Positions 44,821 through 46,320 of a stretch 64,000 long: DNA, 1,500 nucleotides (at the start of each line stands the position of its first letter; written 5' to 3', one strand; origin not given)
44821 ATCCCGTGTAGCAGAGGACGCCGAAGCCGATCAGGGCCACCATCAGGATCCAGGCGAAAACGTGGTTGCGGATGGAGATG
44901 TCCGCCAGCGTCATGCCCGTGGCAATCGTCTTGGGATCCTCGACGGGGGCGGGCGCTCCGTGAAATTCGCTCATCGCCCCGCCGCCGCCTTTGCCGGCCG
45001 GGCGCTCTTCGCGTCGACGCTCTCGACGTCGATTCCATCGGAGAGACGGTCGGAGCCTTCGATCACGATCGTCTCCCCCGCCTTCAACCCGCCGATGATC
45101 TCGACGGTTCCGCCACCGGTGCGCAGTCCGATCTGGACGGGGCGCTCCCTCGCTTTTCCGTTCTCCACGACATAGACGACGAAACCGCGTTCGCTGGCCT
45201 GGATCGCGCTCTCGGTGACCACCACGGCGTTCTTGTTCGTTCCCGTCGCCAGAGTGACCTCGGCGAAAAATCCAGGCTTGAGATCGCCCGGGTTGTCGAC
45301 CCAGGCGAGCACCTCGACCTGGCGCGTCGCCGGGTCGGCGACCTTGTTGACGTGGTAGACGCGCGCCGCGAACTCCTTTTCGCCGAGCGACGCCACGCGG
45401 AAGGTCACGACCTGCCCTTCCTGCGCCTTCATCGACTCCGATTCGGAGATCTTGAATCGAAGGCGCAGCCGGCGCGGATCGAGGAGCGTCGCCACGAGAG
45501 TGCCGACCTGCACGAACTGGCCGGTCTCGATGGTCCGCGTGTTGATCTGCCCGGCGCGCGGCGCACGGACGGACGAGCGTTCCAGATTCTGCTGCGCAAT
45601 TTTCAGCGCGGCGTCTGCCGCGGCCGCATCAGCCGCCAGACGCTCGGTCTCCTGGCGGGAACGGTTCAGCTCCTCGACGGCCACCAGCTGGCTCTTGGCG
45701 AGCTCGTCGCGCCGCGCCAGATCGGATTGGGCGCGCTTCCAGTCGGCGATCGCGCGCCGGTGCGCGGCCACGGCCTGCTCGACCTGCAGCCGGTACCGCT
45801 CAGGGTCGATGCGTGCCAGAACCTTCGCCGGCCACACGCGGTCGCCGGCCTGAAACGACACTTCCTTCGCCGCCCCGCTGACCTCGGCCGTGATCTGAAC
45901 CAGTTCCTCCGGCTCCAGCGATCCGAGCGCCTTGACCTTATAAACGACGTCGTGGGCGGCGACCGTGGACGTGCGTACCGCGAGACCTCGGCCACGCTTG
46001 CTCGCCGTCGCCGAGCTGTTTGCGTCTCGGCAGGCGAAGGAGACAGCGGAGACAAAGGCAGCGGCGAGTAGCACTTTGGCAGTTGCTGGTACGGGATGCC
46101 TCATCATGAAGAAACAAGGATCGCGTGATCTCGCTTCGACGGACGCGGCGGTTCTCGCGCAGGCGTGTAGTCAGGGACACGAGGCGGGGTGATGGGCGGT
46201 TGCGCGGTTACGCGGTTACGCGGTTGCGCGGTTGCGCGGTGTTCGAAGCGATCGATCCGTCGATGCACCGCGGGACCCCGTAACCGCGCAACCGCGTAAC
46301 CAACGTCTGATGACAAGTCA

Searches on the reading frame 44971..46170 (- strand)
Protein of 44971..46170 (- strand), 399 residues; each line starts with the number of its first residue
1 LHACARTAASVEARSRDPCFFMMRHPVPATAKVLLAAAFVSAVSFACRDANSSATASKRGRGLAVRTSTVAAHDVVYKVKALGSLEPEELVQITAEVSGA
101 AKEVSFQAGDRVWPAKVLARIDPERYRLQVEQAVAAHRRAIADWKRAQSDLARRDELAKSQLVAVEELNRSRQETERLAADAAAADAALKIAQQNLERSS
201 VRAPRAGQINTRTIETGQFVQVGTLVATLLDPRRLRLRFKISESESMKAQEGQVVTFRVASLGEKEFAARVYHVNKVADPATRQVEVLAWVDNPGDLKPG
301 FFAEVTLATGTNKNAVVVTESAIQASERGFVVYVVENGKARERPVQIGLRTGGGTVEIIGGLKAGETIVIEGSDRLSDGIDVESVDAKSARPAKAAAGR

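Call 21: search_protein_families(library=pfam, proteins=[window:44971-46170:-], max_evalue=0.00001)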
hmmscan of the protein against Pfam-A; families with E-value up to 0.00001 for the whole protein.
window:44971-46170:- (399 aa): 2 families
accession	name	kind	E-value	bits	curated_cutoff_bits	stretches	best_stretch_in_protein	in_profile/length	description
PF16576.10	HlyD_D23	-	6.4e-19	68.5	30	1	81-303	8-214/214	Barrel-sandwich domain of CusB or HlyD membrane-fusion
PF13437.12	HlyD_3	-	2e-18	67.5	22.2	1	201-300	2-106/106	HlyD family secretion protein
